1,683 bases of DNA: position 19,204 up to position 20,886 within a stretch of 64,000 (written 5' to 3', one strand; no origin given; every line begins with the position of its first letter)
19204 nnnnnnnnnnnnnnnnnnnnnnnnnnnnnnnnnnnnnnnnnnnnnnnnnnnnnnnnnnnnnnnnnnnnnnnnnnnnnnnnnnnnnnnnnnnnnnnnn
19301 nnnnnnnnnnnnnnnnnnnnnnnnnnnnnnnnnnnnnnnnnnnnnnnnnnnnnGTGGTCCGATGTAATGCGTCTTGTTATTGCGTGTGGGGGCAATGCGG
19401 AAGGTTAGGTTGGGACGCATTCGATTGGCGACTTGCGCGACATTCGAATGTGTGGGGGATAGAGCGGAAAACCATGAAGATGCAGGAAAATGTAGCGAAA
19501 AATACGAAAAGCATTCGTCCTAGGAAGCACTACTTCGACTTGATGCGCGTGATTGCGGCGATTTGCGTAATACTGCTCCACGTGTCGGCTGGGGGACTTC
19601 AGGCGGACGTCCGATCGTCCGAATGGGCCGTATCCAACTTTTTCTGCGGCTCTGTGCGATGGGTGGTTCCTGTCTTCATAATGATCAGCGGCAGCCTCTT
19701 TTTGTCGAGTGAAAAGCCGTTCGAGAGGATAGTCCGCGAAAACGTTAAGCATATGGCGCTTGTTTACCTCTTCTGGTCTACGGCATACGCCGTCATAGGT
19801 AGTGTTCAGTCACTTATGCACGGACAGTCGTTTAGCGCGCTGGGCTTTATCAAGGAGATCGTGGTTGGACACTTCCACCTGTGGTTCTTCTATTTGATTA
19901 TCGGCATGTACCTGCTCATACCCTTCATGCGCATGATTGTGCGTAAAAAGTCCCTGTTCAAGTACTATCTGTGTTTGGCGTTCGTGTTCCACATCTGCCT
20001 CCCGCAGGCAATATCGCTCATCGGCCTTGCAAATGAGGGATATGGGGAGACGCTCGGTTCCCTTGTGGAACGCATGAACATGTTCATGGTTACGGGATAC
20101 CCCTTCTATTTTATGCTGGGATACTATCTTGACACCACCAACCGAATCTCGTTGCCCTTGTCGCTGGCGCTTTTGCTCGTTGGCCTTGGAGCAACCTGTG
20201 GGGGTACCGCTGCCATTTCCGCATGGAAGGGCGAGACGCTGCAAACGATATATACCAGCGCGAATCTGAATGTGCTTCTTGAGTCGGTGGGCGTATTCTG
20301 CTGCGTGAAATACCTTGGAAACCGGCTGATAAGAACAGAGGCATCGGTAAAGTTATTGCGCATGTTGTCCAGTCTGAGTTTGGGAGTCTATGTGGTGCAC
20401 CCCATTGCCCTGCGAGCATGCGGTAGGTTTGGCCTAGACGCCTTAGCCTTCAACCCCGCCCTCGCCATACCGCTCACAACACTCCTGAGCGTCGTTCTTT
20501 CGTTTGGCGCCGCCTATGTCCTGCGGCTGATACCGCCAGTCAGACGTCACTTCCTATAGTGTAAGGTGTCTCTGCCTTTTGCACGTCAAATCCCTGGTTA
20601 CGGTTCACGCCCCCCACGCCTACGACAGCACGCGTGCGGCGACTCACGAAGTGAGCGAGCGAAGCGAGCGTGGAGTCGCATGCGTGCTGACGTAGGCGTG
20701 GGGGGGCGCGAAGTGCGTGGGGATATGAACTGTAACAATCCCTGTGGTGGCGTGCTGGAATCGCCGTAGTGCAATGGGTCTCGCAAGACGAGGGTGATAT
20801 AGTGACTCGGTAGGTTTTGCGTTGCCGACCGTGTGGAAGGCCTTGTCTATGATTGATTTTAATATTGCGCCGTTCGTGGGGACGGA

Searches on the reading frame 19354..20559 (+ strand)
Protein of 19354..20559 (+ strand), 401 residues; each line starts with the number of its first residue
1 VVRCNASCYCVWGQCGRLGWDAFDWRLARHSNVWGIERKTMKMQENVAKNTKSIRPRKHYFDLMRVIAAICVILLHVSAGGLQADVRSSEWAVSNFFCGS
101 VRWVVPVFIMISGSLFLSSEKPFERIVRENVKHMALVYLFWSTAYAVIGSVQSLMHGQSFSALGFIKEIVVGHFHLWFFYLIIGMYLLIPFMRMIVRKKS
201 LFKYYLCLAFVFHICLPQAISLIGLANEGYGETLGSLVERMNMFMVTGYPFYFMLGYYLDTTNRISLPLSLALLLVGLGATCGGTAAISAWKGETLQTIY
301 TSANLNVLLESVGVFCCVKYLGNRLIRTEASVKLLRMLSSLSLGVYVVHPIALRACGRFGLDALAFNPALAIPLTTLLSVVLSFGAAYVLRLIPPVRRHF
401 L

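Call 11: search_protein_families(library=pfam, proteins=[window:19354-20559:+])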
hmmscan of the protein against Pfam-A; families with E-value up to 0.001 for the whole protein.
window:19354-20559:+ (401 aa): 1 family
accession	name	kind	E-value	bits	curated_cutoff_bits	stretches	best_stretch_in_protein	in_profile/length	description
PF01757.29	Acyl_transf_3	-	2.7e-34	119.2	31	1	59-386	2-324/326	Acyltransferase domain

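Call 65: search_protein_families(library=ncbifam, proteins=[window:19354-20559:+], max_evalue=0.00001)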
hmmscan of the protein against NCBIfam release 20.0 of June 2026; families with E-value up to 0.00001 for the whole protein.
window:19354-20559:+ (401 aa): 0 families

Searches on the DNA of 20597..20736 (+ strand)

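Call 47: build_rna_model(alignment_id=A4)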
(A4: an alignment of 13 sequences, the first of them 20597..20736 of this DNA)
Model R1 built from alignment A4 (13 sequences, 141 columns); structure: RNAalifold consensus.
model positions 122; base pairs 41; branch points 1; effective number of sequences 0.97; information 0.59 bits per position. Calibrated on 0.2 Mb of random sequence (short: E-values are rough).
structure used (alignment columns):
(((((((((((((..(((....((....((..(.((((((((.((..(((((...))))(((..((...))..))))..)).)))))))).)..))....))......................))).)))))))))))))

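Call 48: search_with_rna_model(model_id=R1, source=window, max_evalue=1, filters=off)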
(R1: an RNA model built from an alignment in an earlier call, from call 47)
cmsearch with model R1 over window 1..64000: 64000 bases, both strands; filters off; matches with E-value up to 1: 19.
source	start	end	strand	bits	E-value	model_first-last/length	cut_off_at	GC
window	23906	24025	+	109.5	2e-22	1-122/122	no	0.68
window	20597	20736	+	106.4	1e-21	1-122/122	no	0.65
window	36321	36438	-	103.1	5.6e-21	1-122/122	no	0.71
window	44872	44988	+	90.2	4.4e-18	1-122/122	no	0.74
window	5788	5894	+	72.6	4.1e-14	1-122/122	no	0.69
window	61887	61997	+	67.5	5.6e-13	1-122/122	no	0.68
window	52945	53046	-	61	1.6e-11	1-122/122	no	0.73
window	36321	36438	+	43.4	1.5e-07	1-122/122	no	0.71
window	23906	24025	-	42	3.1e-07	1-122/122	no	0.68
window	759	874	+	38.7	1.7e-06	1-122/122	no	0.72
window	20604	20712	-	28.2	0.00039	8-115/122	no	0.69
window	44872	44988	-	27.8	0.00047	1-122/122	no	0.74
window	47932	47995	+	27.2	0.00064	1-122/122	no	0.47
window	47932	47995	-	26.9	0.00076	1-122/122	no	0.47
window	61887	61997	-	26.6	0.00089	1-122/122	no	0.68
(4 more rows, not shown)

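Call 51: search_with_rna_model(model_id=R1, sources=[window, L002, L003, L004, L005, L006, L007, L008, L009, L010, L011, L012, L013, L014, L015, L016, L017, L018, L019, L020, L021, L022, L023, L024, L025, L026, L027, L028, L029, L030, L031, L032, L033, L034, L035, L036, L037, L038, L039, L040, L041, L042, L043, L044, L045, L046, L047, L048, L049, L050, L051, L052, L053, L054, L055, L056, L057, L058, L059, L060, L061, L062, L063, L064, L065], max_evalue=0.000001, make_alignment=true)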
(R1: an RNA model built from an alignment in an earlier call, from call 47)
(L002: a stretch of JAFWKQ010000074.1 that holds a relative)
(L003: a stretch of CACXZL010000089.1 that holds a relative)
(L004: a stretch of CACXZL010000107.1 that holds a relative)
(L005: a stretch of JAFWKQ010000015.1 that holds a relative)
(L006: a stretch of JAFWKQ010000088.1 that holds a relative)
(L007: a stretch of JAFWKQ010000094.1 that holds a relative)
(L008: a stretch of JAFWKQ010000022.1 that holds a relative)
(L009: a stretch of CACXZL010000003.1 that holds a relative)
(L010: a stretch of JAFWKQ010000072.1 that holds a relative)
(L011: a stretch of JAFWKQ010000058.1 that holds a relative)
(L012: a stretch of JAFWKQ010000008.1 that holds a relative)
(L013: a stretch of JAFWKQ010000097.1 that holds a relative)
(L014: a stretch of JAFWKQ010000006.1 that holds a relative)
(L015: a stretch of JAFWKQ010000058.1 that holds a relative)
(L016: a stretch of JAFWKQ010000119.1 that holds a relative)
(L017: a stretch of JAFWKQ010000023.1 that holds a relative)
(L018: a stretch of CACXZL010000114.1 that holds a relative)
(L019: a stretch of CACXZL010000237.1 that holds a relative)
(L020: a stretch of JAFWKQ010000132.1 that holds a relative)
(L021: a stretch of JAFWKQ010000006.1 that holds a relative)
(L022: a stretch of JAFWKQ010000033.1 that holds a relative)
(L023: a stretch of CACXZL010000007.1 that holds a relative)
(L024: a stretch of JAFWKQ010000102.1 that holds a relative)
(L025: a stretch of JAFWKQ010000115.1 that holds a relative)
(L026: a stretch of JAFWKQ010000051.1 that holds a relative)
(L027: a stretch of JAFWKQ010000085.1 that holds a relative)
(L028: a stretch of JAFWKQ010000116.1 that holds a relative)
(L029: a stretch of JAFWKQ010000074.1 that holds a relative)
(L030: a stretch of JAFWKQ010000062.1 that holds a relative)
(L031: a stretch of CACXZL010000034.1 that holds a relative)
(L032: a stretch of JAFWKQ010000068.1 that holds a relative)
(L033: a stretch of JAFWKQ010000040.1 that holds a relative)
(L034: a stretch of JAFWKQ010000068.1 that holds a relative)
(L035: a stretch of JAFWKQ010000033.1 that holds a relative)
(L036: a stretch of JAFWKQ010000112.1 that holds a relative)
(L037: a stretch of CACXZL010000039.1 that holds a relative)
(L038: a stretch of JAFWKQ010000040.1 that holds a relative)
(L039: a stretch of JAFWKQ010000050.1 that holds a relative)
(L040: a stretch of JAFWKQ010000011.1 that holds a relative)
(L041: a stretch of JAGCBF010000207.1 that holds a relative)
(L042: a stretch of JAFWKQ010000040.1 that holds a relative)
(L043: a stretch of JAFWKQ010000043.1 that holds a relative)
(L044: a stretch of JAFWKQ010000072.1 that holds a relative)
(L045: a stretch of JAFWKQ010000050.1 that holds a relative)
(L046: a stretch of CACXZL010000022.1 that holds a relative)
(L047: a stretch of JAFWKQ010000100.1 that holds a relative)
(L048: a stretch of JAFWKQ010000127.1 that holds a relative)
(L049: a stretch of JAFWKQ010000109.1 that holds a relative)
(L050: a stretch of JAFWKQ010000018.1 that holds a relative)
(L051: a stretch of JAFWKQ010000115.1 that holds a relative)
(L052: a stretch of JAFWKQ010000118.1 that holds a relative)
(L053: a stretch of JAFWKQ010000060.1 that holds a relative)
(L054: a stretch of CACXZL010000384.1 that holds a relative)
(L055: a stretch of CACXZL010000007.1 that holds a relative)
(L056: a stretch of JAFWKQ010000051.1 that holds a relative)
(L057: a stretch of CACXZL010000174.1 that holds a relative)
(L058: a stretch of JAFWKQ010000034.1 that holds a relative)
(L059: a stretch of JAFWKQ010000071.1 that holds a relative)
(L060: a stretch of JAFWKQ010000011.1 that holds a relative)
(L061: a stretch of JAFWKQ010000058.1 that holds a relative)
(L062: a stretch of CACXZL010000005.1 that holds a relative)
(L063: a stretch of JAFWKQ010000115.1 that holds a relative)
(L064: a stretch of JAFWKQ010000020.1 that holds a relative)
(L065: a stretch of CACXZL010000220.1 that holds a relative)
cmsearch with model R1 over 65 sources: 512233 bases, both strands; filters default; matches with E-value up to 0.000001: 99.
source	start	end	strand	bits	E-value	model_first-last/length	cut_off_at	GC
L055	3140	3261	+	146.2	9.1e-30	1-122/122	no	0.66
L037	3115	3236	+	143.1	4.6e-29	1-122/122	no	0.63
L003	5137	5258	-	140.3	1.9e-28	1-122/122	no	0.63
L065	3613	3734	+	137.6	7.7e-28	1-122/122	no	0.64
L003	665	788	+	136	1.8e-27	1-122/122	no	0.65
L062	4896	5015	-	133.8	5.6e-27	1-122/122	no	0.64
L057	3840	3961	+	133.5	6.5e-27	1-122/122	no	0.63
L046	3117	3238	-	125.8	3.5e-25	1-122/122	no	0.61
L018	80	200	+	120.5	5.6e-24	1-122/122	no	0.66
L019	601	721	-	118.3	1.7e-23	1-122/122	no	0.69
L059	3533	3652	-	112.6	3.3e-22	1-122/122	no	0.68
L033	2610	2733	+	111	7.5e-22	1-122/122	no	0.71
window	23906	24025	+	109.5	1.6e-21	1-122/122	no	0.68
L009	6385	6504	-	109.5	1.7e-21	1-122/122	no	0.66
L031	7041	7161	+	109.2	1.9e-21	1-122/122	no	0.75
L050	4647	4768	+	107.5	4.6e-21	1-122/122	no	0.72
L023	3164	3283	+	107.1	5.8e-21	1-122/122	no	0.68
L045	920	1056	+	105.7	1.2e-20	1-122/122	no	0.64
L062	2460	2594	-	102.9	4.9e-20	1-122/122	no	0.64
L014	4500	4617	+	100.4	1.8e-19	1-122/122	no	0.71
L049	10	125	+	99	3.8e-19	1-122/122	no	0.71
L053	2927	3042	-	98.3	5.3e-19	1-122/122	no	0.73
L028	4823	4944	-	98.1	6e-19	1-122/122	no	0.66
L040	7582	7699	-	96.3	1.5e-18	1-122/122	no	0.7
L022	81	201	+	94.2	4.5e-18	1-122/122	no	0.72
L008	967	1083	-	94.1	4.7e-18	1-122/122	no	0.72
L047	3986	4107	+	93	8.5e-18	1-122/122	no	0.66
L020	7744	7865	+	89.2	6.1e-17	1-122/122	no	0.73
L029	396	513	+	84.1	8.3e-16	1-122/122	no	0.69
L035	6797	6917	+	83.2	1.3e-15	1-122/122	no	0.74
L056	6660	6777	+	82.4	2e-15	1-122/122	no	0.69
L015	98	215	-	82.1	2.3e-15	1-122/122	no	0.75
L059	3736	3854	-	81.9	2.6e-15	1-122/122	no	0.72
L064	4188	4307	+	81.7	2.9e-15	1-122/122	no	0.72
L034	6220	6325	+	81.2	3.7e-15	1-122/122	no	0.65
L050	6080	6196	+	80.2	6.3e-15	1-122/122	no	0.74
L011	5793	5902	-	80.2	6.3e-15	1-122/122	no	0.71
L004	1348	1477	+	78.4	1.6e-14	1-122/122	no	0.58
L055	3140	3261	-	78.1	1.9e-14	1-122/122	no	0.66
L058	3453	3556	-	77.5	2.6e-14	1-122/122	no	0.77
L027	544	657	-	76.6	4e-14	1-122/122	no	0.77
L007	4872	4987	-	76.6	4.1e-14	1-122/122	no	0.74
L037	3115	3236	-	76.1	5.1e-14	1-122/122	no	0.63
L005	1570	1693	+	76.1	5.2e-14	1-122/122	no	0.6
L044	7830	7939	-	75.5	7.2e-14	1-122/122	no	0.7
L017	166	283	-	73.8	1.7e-13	1-122/122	no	0.75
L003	5137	5258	+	73.3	2.3e-13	1-122/122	no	0.63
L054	2724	2803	-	73.2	2.4e-13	43-122/122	5'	0.66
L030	3062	3183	+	73.1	2.4e-13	1-122/122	no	0.71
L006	2683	2797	+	72.9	2.7e-13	1-122/122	no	0.76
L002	4161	4272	+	72.7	3.1e-13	1-122/122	no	0.79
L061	3971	4086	-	72.3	3.8e-13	1-122/122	no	0.74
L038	4312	4416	+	72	4.4e-13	1-122/122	no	0.75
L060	6161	6281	-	71.8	5e-13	1-122/122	no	0.59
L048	6959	7066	+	71.6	5.5e-13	1-122/122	no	0.7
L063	2390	2508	+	70.5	9.8e-13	1-122/122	no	0.74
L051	4121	4224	+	69.7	1.4e-12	1-122/122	no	0.66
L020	1969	2075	+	68.9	2.2e-12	1-122/122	no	0.71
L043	666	788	-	68.5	2.7e-12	1-122/122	no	0.77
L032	5432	5544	-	68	3.4e-12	1-122/122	no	0.72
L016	1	92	-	67.5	4.5e-12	1-91/122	3'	0.74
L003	665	788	-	67.1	5.4e-12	1-122/122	no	0.65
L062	4896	5015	+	66.6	7e-12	1-122/122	no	0.64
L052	6522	6624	+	65.1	1.6e-11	1-122/122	no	0.72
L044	5149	5278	-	65.1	1.6e-11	1-122/122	no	0.75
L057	3840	3961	-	65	1.6e-11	1-122/122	no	0.63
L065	3613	3734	-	64.9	1.7e-11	1-122/122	no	0.64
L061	336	420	-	64.8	1.9e-11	21-105/122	no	0.78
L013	2096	2217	-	64.2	2.5e-11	1-122/122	no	0.74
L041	2636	2752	+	63.9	2.9e-11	1-122/122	no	0.72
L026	944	1041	+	62.1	7.4e-11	1-98/122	3'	0.76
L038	4252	4309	+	61.1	1.2e-10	33-90/122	no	0.69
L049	4420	4496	+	60.6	1.6e-10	1-78/122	3'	0.65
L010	6284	6341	-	60.2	2e-10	33-90/122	no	0.78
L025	2302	2393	+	60.1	2.1e-10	9-114/122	no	0.76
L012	1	86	-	59.6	2.7e-10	1-86/122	3'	0.72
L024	1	82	+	57.1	9.8e-10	39-122/122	5'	0.68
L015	28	85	-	56.7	1.2e-09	33-90/122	no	0.76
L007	4794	4860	-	56.2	1.5e-09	28-95/122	no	0.76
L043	594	661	-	56.2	1.6e-09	28-95/122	no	0.74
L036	1447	1533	-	56.2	1.6e-09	37-122/122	5'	0.77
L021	4214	4257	+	53.1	7.8e-09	40-83/122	no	0.73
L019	601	721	+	53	8.1e-09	1-122/122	no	0.69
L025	2396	2452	+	52.5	1.1e-08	34-90/122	no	0.72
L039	2251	2365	+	52.1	1.3e-08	1-122/122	no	0.7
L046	3117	3238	+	48.8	7.2e-08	1-122/122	no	0.61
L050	4647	4768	-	48.8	7.3e-08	1-122/122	no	0.72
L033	2610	2733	-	48.7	7.6e-08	1-122/122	no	0.71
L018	80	200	-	48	1.1e-07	1-122/122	no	0.66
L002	4293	4336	+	45.6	3.7e-07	40-83/122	no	0.7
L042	7285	7322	-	45.5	4e-07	43-80/122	no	0.68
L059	3533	3652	+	45.1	4.9e-07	1-122/122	no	0.68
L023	3164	3283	-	44.1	8e-07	1-122/122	no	0.68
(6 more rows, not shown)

Alignment A5: 99 matches aligned to the model, 218 columns, each read 5' to 3' on its own strand. Consensus structure (alignment columns), stored with it:
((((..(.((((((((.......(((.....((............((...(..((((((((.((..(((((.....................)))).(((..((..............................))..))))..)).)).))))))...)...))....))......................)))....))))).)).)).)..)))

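Call 70: search_with_rna_model(model_id=R1, sources=[L085, L086, L088, L089, L090, L091, L092, L093, L094, L095, L096, L099, L100, L101, L102, L103, L104, L105, L106, L107, L066, L067, L068, L069, L070], max_evalue=0.01)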
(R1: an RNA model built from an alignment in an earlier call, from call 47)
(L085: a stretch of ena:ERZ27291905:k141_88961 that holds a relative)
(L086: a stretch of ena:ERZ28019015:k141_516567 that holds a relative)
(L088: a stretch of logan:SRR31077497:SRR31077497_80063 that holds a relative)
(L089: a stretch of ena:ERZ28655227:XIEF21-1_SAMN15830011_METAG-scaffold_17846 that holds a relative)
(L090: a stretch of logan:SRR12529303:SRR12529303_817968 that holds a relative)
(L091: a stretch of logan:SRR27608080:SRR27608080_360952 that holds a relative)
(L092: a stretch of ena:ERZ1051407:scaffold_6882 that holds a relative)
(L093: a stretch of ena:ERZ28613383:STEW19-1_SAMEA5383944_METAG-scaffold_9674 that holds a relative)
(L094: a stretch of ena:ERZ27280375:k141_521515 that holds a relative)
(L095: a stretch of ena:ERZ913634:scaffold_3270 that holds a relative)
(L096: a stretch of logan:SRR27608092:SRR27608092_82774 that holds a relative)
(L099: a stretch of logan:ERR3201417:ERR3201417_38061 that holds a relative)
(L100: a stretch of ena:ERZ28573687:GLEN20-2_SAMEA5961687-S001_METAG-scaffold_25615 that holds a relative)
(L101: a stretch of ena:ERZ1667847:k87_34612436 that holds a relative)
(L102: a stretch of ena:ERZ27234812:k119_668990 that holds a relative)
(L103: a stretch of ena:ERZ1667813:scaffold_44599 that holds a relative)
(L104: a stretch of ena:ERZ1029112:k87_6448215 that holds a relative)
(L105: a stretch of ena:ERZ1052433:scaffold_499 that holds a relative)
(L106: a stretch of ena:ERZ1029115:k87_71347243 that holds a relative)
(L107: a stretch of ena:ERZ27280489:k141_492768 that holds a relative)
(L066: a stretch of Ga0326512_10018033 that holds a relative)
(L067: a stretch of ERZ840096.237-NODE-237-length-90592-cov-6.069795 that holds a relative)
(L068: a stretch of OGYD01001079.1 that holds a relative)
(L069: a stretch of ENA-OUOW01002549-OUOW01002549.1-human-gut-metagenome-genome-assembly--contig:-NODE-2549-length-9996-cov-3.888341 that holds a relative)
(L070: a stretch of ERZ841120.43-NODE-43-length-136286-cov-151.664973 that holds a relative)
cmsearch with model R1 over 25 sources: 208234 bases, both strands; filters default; matches with E-value up to 0.01: 14.
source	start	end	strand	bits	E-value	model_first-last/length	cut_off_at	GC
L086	4619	4755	+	105.7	4.7e-21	1-122/122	no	0.64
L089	630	766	+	105.7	4.7e-21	1-122/122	no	0.64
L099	1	72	+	53.9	2.1e-09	50-122/122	5'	0.69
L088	1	63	+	38.7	5.6e-06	59-122/122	5'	0.7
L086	4619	4735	-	36.3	1.9e-05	1-122/122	no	0.67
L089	630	746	-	36.3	1.9e-05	1-122/122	no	0.67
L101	622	698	+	29.6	0.0006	1-122/122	no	0.62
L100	1500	1576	-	29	0.00083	1-122/122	no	0.61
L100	1500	1576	+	28.8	0.00091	1-122/122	no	0.61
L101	622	698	-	28.3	0.0012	1-122/122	no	0.62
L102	1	75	+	27.9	0.0015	3-122/122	5'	0.63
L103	1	75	+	27.9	0.0015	3-122/122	5'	0.63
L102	1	75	-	26.3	0.0033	1-120/122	3'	0.63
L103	1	75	-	26.3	0.0033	1-120/122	3'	0.63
